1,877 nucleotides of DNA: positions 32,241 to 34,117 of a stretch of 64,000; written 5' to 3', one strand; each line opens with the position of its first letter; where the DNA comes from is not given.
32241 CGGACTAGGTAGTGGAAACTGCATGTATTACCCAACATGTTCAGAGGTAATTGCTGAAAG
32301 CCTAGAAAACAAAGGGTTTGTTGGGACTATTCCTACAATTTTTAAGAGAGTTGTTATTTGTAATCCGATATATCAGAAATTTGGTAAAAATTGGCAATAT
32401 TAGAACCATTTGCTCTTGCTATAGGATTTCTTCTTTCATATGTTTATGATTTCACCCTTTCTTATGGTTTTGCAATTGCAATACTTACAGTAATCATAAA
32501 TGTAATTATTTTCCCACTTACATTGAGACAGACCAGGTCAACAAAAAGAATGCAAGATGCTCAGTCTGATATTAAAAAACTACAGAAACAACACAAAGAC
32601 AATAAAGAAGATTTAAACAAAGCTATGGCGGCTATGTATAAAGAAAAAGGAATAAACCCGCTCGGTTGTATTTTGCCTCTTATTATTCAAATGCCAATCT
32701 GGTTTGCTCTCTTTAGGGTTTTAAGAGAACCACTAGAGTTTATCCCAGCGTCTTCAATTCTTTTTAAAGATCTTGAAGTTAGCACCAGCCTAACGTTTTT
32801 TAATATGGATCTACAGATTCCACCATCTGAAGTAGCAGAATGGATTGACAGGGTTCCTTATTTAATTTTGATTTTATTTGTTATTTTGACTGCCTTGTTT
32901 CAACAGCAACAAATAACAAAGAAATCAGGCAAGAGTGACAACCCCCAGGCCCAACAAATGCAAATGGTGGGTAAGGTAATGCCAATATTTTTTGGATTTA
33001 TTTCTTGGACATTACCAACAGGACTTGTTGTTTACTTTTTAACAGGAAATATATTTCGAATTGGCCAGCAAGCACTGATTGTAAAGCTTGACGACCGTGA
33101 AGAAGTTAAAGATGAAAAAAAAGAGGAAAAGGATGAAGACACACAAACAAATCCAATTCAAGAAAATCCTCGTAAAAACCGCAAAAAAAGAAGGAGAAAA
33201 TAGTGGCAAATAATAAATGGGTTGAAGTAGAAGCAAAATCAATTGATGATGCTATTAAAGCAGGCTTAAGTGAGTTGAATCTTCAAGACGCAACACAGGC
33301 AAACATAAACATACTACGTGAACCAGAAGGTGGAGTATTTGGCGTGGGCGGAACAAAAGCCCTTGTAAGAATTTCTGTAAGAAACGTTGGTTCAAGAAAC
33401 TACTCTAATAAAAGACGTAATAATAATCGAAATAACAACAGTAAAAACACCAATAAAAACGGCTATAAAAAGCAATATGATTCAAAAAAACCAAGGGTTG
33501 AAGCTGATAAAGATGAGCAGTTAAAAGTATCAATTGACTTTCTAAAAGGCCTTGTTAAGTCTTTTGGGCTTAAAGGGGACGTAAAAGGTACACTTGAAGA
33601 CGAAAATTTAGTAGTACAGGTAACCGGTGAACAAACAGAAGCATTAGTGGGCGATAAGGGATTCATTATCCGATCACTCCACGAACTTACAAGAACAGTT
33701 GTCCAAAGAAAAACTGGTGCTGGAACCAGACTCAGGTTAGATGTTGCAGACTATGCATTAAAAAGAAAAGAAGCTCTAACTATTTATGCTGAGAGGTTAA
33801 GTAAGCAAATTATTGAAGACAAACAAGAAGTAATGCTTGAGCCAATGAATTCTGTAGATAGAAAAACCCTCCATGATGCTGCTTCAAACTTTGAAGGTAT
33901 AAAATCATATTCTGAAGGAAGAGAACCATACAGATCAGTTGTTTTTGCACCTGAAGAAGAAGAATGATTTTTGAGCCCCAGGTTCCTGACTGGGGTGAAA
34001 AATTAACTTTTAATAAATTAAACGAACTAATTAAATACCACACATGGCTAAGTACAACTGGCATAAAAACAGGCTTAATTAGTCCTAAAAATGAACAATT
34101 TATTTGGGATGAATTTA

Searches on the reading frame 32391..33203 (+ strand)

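Call 75: search_protein_families(library=pfam, proteins=[window:32391-33203:+], max_evalue=0.00001)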
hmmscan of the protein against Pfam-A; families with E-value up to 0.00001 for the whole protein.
window:32391-33203:+ (270 aa): 1 family
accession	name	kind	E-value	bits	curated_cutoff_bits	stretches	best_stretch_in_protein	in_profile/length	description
PF02096.25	60KD_IMP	-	7.6e-47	159.8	35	1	25-231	1-162/163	60Kd inner membrane protein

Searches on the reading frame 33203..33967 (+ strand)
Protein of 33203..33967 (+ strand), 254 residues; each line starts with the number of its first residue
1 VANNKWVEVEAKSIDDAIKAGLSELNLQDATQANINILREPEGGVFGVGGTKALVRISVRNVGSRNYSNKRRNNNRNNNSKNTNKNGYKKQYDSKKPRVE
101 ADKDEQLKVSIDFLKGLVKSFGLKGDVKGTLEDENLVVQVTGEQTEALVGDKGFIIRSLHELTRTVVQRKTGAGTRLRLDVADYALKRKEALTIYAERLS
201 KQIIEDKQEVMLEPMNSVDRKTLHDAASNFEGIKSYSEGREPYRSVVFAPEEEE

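Call 75: search_protein_families(library=pfam, proteins=[window:33203-33967:+], max_evalue=0.00001)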
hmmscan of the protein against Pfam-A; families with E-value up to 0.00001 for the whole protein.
window:33203-33967:+ (254 aa): 2 families
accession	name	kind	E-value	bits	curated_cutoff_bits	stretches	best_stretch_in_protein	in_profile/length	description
PF01424.28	R3H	-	1e-15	58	26.8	1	191-247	2-57/60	R3H domain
PF14804.11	Jag_N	-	8.7e-10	39.3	25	1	9-59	1-50/50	Jag N-terminus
